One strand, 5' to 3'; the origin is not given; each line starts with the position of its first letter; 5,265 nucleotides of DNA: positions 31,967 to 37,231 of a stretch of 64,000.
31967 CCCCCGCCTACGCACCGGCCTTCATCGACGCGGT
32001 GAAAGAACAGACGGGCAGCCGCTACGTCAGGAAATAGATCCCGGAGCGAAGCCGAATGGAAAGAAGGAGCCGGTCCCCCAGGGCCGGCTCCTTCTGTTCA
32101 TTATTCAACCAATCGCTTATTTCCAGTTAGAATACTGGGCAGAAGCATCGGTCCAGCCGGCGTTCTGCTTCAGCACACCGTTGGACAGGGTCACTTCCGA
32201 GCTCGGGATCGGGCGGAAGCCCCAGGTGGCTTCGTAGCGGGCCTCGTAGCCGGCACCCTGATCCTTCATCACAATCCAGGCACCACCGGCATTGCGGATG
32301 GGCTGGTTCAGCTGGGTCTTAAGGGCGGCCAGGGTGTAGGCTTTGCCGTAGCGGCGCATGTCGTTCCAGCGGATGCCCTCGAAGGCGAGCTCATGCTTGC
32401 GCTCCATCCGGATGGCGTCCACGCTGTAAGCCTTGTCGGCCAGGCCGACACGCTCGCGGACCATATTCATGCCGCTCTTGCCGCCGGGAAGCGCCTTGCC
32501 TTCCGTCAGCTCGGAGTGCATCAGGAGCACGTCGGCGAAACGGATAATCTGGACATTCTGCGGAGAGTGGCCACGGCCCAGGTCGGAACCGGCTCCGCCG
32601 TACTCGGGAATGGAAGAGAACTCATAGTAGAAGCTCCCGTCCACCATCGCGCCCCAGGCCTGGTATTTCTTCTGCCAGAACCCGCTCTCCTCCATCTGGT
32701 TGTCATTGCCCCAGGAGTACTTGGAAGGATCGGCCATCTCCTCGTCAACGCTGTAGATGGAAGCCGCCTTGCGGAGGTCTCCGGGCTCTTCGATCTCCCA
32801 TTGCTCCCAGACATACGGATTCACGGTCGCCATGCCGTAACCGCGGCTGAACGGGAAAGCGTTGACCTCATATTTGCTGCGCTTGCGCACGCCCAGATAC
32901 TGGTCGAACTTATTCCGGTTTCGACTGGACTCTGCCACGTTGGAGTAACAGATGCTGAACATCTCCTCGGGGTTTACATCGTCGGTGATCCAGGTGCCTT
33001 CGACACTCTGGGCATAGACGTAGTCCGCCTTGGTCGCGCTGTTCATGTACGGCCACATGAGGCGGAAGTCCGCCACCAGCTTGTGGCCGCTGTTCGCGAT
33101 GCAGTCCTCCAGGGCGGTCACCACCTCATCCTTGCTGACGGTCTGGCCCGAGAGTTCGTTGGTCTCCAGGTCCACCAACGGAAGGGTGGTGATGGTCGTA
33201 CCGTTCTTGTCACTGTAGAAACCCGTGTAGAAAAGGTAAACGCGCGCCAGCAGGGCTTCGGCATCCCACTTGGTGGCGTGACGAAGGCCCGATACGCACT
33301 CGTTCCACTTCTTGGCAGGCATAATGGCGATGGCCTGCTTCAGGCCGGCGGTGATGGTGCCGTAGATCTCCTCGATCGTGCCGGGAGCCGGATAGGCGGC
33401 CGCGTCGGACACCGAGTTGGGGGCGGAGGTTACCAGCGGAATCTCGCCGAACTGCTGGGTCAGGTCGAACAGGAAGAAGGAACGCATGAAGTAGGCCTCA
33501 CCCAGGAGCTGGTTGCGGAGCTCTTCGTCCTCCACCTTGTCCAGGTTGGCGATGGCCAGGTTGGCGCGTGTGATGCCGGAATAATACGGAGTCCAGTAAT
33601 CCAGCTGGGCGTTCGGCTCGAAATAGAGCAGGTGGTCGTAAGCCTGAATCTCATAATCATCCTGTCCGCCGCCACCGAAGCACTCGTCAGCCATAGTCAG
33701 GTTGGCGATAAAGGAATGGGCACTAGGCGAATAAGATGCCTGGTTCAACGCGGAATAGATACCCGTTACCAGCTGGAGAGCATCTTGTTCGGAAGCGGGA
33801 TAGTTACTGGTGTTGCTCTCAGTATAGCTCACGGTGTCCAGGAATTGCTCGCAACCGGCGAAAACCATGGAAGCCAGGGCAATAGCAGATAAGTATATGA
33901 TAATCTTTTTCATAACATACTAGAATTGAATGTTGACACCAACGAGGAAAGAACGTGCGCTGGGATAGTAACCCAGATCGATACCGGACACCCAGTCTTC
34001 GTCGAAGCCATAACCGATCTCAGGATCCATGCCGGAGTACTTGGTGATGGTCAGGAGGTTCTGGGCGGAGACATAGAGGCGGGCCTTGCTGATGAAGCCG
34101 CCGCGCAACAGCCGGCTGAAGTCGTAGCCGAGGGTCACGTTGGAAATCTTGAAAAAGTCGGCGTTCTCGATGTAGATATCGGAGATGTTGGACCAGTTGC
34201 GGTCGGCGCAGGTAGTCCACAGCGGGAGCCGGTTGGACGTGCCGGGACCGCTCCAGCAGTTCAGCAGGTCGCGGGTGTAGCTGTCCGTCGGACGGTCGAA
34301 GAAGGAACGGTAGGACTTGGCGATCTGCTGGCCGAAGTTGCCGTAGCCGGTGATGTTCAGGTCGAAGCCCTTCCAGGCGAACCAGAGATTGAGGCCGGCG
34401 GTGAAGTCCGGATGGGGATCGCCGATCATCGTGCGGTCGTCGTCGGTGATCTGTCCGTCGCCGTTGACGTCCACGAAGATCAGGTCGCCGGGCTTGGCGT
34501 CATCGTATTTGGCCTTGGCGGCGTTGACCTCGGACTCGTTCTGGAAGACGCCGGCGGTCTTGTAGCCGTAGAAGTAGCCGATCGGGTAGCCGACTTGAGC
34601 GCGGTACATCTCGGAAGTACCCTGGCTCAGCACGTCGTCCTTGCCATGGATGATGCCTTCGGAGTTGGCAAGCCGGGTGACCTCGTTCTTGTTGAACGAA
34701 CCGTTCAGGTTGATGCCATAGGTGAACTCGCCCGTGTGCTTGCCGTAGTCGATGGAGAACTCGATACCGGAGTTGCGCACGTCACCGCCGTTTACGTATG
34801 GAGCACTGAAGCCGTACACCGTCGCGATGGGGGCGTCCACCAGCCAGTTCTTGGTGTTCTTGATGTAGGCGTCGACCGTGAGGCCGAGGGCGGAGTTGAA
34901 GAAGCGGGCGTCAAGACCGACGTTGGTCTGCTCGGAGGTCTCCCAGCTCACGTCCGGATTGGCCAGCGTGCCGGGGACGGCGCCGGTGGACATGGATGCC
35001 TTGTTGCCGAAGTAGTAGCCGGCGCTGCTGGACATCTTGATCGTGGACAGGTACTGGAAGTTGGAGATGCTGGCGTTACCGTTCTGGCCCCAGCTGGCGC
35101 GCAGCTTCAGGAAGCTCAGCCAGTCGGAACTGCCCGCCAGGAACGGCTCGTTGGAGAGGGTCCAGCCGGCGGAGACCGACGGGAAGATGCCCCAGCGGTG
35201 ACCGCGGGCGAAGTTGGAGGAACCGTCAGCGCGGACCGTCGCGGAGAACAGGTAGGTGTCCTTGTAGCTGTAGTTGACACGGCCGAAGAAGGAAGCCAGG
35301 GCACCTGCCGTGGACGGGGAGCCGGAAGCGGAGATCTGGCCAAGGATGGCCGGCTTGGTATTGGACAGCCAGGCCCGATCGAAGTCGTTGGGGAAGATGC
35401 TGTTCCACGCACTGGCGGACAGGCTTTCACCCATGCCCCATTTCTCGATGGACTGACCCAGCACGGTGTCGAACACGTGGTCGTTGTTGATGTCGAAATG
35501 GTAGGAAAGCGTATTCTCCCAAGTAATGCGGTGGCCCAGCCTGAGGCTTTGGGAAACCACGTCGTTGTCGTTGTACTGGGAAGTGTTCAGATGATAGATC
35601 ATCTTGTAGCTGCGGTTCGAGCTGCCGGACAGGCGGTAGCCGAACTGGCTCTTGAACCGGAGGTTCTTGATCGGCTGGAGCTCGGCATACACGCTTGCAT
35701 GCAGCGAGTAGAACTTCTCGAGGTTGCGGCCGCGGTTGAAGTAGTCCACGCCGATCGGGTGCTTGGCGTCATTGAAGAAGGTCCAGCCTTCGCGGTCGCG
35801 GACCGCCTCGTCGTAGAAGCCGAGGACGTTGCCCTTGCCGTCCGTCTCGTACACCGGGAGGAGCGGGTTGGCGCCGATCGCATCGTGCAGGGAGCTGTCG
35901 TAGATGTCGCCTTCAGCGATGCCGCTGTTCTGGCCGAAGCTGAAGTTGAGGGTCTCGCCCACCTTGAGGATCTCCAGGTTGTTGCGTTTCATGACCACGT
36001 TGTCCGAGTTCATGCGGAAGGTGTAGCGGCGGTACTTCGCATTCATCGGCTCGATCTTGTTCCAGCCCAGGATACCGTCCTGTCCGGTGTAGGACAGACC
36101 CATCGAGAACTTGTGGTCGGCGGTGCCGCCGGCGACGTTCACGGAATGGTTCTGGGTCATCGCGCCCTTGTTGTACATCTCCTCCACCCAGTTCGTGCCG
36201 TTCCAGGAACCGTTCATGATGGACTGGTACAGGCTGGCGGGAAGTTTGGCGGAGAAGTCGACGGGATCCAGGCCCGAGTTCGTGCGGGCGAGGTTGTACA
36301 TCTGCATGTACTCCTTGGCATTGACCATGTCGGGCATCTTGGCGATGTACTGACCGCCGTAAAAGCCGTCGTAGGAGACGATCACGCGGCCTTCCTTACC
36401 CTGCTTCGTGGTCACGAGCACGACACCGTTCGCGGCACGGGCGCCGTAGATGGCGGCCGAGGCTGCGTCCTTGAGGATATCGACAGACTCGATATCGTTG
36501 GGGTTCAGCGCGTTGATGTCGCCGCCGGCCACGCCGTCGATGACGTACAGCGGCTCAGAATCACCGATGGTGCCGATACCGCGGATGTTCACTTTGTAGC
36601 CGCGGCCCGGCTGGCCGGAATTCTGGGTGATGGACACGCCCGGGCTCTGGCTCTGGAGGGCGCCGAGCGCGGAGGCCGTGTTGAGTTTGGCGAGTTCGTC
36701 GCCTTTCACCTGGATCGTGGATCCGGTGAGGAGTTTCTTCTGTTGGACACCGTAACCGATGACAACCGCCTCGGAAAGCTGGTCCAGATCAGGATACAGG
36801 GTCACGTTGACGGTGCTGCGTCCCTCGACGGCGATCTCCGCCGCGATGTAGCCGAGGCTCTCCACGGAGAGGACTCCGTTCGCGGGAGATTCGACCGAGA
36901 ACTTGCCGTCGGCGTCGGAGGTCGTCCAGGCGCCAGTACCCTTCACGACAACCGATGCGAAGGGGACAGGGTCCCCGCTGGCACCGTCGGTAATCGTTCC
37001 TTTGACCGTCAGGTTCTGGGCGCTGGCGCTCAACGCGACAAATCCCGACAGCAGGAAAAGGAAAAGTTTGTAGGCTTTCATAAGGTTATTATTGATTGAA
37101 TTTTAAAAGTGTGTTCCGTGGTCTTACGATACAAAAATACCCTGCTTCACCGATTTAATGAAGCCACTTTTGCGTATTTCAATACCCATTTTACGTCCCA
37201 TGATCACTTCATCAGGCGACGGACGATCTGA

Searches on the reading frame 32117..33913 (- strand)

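Call 9: search_protein_families(library=pfam, proteins=[window:32117-33913:-])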
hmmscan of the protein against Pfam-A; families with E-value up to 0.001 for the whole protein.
window:32117-33913:- (598 aa): 2 families
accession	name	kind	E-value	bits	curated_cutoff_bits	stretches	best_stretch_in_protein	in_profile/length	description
PF14322.12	SusD-like_3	-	4.6e-22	79.6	27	1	24-227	2-191/191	Starch-binding associating with outer membrane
PF07980.17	SusD_RagB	-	4.1e-20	73.1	23.1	1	373-587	74-297/297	SusD family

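Call 10: search_protein_families(library=ncbifam, proteins=[window:32117-33913:-])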
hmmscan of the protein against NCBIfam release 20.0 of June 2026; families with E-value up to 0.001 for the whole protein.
window:32117-33913:- (598 aa): 1 family
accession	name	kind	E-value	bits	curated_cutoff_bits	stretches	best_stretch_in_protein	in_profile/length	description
NF033072.0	NanU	exception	1.8e-16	60.3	425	1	1-163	1-161/521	SusD family outer membrane lipoprotein NanU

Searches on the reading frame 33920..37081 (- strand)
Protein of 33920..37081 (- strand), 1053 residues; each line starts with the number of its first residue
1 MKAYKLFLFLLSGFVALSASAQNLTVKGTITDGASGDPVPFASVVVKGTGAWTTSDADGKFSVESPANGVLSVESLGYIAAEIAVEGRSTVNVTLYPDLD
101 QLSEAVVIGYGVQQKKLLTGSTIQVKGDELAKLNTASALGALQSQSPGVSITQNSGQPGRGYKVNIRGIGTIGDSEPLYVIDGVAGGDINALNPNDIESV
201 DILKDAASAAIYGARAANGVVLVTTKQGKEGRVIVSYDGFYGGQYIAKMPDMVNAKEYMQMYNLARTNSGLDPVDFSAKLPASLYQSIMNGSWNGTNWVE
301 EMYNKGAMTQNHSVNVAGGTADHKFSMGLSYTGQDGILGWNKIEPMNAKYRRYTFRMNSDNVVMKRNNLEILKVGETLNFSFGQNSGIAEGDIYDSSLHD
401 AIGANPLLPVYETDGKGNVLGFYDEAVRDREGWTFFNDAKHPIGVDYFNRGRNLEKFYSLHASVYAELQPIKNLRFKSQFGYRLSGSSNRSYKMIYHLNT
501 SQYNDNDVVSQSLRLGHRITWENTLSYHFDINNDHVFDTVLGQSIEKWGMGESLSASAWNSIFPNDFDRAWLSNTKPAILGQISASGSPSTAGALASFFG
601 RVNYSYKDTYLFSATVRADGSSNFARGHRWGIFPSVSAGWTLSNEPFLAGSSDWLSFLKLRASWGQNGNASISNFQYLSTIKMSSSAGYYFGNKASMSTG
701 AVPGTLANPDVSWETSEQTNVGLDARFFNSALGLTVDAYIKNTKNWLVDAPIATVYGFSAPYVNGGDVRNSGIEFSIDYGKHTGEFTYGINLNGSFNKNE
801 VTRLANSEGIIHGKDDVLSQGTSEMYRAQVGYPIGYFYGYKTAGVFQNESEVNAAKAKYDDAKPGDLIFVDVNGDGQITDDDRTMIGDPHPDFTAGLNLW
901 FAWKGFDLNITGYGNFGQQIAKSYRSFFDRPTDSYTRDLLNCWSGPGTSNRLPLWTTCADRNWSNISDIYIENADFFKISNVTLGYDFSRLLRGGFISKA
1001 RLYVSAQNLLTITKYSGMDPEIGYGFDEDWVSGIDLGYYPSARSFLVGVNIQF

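Call 9: search_protein_families(library=pfam, proteins=[window:33920-37081:-])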
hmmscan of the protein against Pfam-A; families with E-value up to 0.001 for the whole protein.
window:33920-37081:- (1053 aa): 3 families
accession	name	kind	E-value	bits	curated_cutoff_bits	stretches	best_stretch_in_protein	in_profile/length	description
PF07715.20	Plug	-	1e-18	68.2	23.9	1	118-220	5-107/107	TonB-dependent Receptor Plug Domain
PF13715.12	CarbopepD_reg_2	-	2.1e-12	47.4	32.2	1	26-107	1-88/88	CarboxypepD_reg-like domain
PF13620.12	CarboxypepD_reg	-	1.5e-09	38.5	32.3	1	25-95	1-81/82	Carboxypeptidase regulatory-like domain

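Call 10: search_protein_families(library=ncbifam, proteins=[window:33920-37081:-])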
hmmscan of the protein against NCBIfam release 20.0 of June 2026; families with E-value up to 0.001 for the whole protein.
window:33920-37081:- (1053 aa): 2 families
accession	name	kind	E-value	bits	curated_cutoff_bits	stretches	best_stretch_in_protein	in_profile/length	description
TIGR04056.1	OMP_RagA_SusC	subfamily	1e-263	878.1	368.25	1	25-1053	2-981/981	SusC/RagA family TonB-linked outer membrane protein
TIGR04057.1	SusC_RagA_signa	signature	1.6e-17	63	46.2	1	196-226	1-31/31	SusC/RagA subfamily TonB-dependent outer membrane receptor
